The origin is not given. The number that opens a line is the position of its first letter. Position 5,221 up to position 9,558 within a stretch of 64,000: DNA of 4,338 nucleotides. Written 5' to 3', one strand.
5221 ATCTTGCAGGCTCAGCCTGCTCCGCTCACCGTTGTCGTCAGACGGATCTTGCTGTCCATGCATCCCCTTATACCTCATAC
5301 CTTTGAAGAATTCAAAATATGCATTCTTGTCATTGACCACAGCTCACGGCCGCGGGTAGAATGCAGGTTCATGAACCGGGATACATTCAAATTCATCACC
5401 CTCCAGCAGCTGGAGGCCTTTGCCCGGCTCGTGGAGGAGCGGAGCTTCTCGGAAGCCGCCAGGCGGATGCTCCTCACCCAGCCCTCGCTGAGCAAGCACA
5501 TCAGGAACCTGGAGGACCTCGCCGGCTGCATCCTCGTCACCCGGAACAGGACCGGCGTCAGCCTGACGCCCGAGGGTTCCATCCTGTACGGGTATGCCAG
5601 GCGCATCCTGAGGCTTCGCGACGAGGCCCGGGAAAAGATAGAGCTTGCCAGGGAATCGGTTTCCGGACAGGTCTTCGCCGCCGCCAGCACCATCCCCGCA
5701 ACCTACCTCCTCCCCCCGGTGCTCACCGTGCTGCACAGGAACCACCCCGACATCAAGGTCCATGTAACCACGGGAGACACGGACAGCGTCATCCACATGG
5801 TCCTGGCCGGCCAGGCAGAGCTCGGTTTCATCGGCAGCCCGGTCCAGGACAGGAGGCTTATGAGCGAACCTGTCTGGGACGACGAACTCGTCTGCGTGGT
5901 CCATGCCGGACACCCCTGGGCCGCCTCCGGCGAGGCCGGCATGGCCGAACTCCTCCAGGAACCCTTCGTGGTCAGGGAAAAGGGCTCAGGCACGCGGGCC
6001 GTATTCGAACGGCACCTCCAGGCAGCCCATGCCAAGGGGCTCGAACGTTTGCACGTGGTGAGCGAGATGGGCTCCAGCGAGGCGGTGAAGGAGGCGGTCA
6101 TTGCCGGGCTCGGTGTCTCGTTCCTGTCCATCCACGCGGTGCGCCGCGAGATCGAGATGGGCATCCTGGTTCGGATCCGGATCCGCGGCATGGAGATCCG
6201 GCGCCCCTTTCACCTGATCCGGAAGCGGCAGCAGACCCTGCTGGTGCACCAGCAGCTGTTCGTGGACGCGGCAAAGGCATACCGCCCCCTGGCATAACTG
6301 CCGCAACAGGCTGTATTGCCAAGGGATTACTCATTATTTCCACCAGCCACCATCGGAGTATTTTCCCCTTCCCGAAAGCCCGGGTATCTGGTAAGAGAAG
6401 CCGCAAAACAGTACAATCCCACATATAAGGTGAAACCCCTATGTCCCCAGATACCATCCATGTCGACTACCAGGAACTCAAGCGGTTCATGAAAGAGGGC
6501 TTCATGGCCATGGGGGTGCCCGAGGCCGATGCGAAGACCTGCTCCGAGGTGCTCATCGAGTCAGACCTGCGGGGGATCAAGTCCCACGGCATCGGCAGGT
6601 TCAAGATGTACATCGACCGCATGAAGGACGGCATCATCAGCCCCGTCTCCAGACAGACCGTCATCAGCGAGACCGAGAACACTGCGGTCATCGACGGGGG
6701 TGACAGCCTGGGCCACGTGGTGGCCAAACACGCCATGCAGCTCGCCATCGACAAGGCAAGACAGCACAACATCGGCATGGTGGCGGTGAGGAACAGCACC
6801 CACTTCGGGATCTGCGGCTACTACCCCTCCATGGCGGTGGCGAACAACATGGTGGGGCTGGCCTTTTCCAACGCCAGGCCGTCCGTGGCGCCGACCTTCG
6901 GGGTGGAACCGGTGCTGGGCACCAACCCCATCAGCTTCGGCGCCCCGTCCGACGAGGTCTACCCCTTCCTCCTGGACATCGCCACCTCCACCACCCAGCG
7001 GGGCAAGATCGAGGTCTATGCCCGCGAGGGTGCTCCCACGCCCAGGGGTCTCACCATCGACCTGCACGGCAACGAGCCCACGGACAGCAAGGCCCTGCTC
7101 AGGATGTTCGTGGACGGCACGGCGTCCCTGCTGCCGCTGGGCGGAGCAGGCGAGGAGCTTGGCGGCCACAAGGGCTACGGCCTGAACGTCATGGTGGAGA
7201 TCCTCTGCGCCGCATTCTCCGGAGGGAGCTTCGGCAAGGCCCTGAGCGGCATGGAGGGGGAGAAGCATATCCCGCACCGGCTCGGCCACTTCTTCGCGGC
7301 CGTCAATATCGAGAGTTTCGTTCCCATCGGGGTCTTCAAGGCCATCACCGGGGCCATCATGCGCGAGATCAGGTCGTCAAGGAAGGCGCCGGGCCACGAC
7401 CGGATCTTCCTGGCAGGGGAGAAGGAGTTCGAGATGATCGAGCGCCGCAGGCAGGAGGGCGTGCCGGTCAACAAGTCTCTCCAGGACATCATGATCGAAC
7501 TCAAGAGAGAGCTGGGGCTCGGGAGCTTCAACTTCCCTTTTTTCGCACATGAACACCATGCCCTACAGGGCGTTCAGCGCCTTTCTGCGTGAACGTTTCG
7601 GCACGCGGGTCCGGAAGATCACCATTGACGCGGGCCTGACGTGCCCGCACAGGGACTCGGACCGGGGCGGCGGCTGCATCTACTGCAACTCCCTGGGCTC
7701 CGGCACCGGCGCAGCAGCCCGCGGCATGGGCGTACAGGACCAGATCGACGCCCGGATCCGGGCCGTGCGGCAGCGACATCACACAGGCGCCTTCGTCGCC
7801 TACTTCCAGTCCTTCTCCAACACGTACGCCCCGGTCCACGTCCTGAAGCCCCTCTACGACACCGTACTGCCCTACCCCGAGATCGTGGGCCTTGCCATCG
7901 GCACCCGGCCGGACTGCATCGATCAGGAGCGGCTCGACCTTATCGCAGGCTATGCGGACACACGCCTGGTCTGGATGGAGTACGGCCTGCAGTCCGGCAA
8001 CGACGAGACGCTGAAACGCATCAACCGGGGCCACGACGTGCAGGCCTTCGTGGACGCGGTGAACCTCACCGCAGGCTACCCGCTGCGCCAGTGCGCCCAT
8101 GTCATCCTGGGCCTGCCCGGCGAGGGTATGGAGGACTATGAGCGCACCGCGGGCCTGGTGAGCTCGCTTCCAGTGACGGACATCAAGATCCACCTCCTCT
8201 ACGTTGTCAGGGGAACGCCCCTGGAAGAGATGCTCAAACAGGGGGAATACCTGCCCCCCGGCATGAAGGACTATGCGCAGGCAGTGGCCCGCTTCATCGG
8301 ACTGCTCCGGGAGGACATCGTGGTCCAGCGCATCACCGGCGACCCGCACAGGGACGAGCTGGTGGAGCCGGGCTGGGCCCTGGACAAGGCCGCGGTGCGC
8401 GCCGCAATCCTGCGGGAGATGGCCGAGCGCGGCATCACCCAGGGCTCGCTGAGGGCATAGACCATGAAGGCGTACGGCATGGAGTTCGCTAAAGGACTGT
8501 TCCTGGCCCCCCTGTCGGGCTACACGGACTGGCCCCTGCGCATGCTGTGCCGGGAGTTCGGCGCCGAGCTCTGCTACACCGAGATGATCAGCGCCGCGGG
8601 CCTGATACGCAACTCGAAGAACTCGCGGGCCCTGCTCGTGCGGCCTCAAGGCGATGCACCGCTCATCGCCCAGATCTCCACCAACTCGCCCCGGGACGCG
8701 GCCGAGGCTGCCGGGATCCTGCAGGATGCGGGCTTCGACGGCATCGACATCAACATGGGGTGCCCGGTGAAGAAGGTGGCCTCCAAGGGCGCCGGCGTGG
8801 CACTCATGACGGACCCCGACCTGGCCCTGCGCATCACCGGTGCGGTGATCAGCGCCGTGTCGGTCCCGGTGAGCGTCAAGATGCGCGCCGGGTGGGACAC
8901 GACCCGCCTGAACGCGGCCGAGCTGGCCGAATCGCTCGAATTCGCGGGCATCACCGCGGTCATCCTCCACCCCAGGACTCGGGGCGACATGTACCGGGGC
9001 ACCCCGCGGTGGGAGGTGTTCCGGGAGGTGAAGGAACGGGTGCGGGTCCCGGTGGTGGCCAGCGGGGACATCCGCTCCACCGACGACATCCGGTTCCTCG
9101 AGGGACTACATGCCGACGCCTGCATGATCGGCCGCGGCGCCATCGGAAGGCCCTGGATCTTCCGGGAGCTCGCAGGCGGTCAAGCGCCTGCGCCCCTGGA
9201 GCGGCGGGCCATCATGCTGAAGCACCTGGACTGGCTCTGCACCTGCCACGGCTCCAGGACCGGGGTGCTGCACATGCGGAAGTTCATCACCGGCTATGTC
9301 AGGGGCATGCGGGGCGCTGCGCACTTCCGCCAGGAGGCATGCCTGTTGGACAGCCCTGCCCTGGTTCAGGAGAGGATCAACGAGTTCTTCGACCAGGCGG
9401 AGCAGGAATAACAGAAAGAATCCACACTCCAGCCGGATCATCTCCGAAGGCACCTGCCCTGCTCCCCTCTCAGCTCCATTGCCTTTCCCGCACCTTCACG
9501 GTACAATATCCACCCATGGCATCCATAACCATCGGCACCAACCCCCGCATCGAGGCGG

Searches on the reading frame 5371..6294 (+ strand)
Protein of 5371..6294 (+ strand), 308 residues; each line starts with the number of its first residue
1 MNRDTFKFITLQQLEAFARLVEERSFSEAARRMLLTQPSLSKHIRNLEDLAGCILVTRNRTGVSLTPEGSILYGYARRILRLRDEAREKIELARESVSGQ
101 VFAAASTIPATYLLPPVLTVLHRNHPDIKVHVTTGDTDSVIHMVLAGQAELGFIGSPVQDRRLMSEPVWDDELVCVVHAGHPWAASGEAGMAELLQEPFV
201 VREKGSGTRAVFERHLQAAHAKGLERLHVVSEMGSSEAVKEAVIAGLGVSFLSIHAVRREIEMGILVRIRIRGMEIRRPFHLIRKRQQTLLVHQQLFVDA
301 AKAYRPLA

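Call 26: search_protein_families(library=pfam, proteins=[window:5371-6294:+])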
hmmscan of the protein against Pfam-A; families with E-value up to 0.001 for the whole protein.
window:5371-6294:+ (308 aa): 5 families
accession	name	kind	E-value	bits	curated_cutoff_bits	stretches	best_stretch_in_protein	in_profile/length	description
PF03466.25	LysR_substrate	-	1.1e-45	156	28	1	95-303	2-206/209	LysR substrate binding domain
PF00126.33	HTH_1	-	1.8e-19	69.9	26.6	1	11-69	1-59/60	Bacterial regulatory helix-turn-helix protein, lysR family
PF12849.12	PBP_like_2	-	2.1e-09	38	27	1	95-236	6-168/267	PBP superfamily domain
PF12727.12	PBP_like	-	2.5e-08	33.8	27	1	151-261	49-158/193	PBP superfamily domain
PF12840.13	HTH_20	-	0.00098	19.5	27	0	22-52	17-46/51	Helix-turn-helix domain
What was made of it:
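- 5371..6297 (+): Divergent LysR-family regulator of the selenium-metabolism-associated subfamily (LysR_Se). Pfam HTH_1 plus LysR_substrate (call 26).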

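Call 36: list_cluster_members(proteins=[P0001, window:5371-6294:+, window:3308-4147:-])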
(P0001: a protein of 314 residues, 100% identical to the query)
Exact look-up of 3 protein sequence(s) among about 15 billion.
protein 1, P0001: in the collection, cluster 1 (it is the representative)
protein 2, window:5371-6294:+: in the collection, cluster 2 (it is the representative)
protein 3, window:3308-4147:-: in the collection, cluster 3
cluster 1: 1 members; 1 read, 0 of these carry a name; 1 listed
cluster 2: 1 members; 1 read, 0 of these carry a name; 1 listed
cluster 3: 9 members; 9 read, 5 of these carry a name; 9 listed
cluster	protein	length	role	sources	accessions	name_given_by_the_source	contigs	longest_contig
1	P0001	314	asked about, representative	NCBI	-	-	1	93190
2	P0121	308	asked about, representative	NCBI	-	-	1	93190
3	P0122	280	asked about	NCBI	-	-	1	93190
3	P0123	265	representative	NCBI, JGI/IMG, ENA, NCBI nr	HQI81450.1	MAG TPA: amino acid ABC transporter substrate-binding protein [Deltaproteobacteria ... | amino acid ABC transporter substrate-binding protein [Deltaproteobacteria bacterium]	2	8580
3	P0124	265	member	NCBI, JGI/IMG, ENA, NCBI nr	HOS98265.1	MAG TPA: amino acid ABC transporter substrate-binding protein [Deltaproteobacteria ... | amino acid ABC transporter substrate-binding protein [Deltaproteobacteria bacterium]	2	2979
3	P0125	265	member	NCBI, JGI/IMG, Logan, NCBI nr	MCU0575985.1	MAG: amino acid ABC transporter substrate-binding protein [Desulfobacterota bacterium] | polar amino acid transport system substrate-binding protein | amino acid ABC transporter substrate-binding protein [Thermodesulfobacteriota bacterium]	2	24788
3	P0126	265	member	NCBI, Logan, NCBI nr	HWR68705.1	MAG TPA: amino acid ABC transporter substrate-binding protein [Desulfomonilia bacterium] | amino acid ABC transporter substrate-binding protein [Desulfomonilia bacterium]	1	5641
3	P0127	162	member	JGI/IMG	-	polar amino acid transport system substrate-binding protein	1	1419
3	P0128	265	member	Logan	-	-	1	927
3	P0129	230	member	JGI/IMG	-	-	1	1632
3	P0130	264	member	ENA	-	-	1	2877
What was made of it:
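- Tried and rejected: The cluster look-up gave no accession or organism name for the source (call 36).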

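Call 43: search_protein_families(library=ncbifam, proteins=[window:5371-6294:+], max_evalue=1e-10)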
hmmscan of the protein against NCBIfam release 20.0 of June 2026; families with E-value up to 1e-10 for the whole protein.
window:5371-6294:+ (308 aa): 43 families (the best 25 are shown)
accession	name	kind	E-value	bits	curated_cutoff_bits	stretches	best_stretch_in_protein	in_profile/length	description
NF040786.1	LysR_Sec_metab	equivalog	1.2e-78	264.2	250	1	10-302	2-295/298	selenium metabolism-associated LysR family transcriptional regulator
NF045990.1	TransRegCbbRRhodb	equivalog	8.6e-56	189.2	450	1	7-291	4-286/304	LysR family regulator CbbR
TIGR03339.1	phn_lysR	subfamily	8.3e-48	163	341.1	1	13-294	1-274/279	aminoethylphosphonate catabolism associated LysR family transcriptional regulator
NF040889.1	trans_reg_YeiE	equivalog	2.5e-47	161.5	480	1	9-297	3-282/288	DNA-binding transcriptional regulator YeiE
NF008095.0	PRK10837.1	subfamily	1.2e-45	156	281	1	9-299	3-284/290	LysR family transcriptional regulator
TIGR02424.1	TF_pcaQ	equivalog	3.2e-35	121.5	303.8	1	9-302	3-295/300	pca operon transcription factor PcaQ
NF053705.1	TransRegGltCGpos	equivalog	3.9e-34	118.2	350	1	11-303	3-291/300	glutamate biosynthesis transcriptional regulator GltC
NF047520.1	trans_act_CidR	equivalog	5.8e-32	111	415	1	11-302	3-289/292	cidABC operon transcriptional activator CidR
NF047711.1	PutUtilRegPtrR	equivalog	1.8e-28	99.4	400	1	10-254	2-236/283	putrescine utilization regulator PtrR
NF045775.1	acetoin_reg_AlsR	exception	2.1e-27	96.4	430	1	11-265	3-254/290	acetoin biosynthesis transcriptional regulator AlsR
NF008722.0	PRK11716.1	equivalog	1.3e-26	93.3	246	1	11-252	3-241/293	HTH-type transcriptional activator IlvY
NF008416.0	PRK11242.1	equivalog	3.3e-26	92.3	277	1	12-303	4-289/300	transcriptional regulator CynR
NF007307.0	PRK09791.1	equivalog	2.2e-24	86.1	336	1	9-289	5-281/302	LysR family transcriptional regulator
NF008361.0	PRK11151.1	equivalog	4.9e-24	85.1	329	1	11-283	3-271/305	DNA-binding transcriptional regulator OxyR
NF052633.1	LysR_TF_PsrA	exception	5.7e-24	84.6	540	1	10-288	6-279/297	L-proline-binding transcription factor PsrA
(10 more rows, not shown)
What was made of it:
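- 5371..6297 (+): NCBIfam NF040786 scores 264.2 bits against a cutoff of 250 (call 43).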

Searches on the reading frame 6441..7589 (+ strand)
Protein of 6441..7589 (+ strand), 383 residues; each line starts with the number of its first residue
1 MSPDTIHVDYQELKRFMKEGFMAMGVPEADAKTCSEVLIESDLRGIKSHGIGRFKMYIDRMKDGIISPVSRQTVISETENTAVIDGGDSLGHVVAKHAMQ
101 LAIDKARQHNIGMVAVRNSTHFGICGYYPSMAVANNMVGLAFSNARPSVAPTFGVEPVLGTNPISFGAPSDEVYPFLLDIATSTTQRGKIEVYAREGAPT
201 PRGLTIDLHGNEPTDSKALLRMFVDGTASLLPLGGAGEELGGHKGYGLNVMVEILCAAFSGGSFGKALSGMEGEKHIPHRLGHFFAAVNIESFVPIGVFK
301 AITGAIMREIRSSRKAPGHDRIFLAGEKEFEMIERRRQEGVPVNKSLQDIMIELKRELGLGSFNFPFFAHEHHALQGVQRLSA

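Call 26: search_protein_families(library=pfam, proteins=[window:6441-7589:+])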
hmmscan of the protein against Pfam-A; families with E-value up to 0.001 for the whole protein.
window:6441-7589:+ (383 aa): 1 family
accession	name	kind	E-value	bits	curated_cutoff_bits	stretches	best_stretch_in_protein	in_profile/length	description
PF02615.19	Ldh_2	-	4.1e-120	401.3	38.8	1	8-348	1-329/333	Malate/L-lactate dehydrogenase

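Call 43: search_protein_families(library=ncbifam, proteins=[window:6441-7589:+], max_evalue=1e-10)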
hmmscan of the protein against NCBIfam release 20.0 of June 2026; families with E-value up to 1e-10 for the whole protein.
window:6441-7589:+ (383 aa): 5 families
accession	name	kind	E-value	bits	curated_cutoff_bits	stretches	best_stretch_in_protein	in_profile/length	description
NF040650.1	sulfolac_dhydr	equivalog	4.9e-82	275.8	500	1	11-360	6-335/339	L-sulfolactate dehydrogenase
NF007504.0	PRK10098.1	equivalog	2.3e-58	197.7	336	1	7-358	6-344/360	malate/lactate/ureidoglycolate dehydrogenase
NF011599.0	PRK15025.1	equivalog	4e-56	190.7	356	1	7-352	2-332/349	ureidoglycolate dehydrogenase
TIGR03175.1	AllD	equivalog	2.3e-50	171.7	496.2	1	7-352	2-332/349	ureidoglycolate dehydrogenase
NF009750.0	PRK13260.1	equivalog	9.4e-38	130.1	316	1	7-347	2-325/332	3-dehydro-L-gulonate 2-dehydrogenase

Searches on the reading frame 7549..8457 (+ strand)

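Call 26: search_protein_families(library=pfam, proteins=[window:7549-8457:+])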
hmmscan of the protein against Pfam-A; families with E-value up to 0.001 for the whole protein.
window:7549-8457:+ (303 aa): 2 families
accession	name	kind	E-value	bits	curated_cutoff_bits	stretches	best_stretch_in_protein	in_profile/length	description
PF16199.10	Radical_SAM_C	-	6.4e-23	81.1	31.9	1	212-292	4-84/85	Radical_SAM C-terminal domain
PF04055.27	Radical_SAM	-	1.2e-14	55.3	29.5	1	42-203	10-165/166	Radical SAM superfamily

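Call 43: search_protein_families(library=ncbifam, proteins=[window:7549-8457:+], max_evalue=1e-10)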
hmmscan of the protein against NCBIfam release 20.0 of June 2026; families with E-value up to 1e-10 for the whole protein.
window:7549-8457:+ (303 aa): 7 families
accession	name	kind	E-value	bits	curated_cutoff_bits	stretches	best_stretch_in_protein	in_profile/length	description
TIGR01212.1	TIGR01212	equivalog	3.9e-90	302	180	1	6-300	2-298/302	tRNA modification radical SAM protein MnmL/YtqA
TIGR01211.1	ELP3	subfamily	9.8e-20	70.5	350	1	112-302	192-379/522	tRNA uridine(34) 5-carboxymethylaminomethyl modification radical SAM/GNAT enzyme Elp3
TIGR04013.1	B12_SAM_MJ_1487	hypoth_equivalog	1e-19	70.7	251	1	119-228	247-356/382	TIGR04013 family B12-binding domain/radical SAM domain-containing protein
TIGR04014.1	B12_SAM_MJ_0865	equivalog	6.7e-14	51.5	360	1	120-228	252-357/434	methyl-coenzyme M reductase glutamine C-methyltransferase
NF006065.0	PRK08207.2-4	equivalog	2.3e-12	46.7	922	1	119-225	267-374/484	coproporphyrinogen III oxidase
NF006060.0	PRK08207.1-3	equivalog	1.8e-11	43.5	653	1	111-231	239-359/477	coproporphyrinogen III oxidase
TIGR03994.1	rSAM_HemZ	equivalog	7.2e-11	41.8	321.4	1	119-237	180-294/401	coproporphyrinogen dehydrogenase HemZ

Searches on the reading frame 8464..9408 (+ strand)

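Call 26: search_protein_families(library=pfam, proteins=[window:8464-9408:+])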
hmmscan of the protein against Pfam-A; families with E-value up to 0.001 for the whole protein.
window:8464-9408:+ (315 aa): 3 families
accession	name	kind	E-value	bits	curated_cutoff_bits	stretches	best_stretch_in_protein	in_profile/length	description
PF01207.24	Dus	-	4.4e-75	253.1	20.4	1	14-304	2-301/311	Dihydrouridine synthase (Dus)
PF00977.27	His_biosynth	-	4.3e-07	30.1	23.6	1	136-224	128-220/228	Histidine biosynthesis protein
PF01180.27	DHO_dh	-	0.00026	20.7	27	0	63-163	93-189/291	Dihydroorotate dehydrogenase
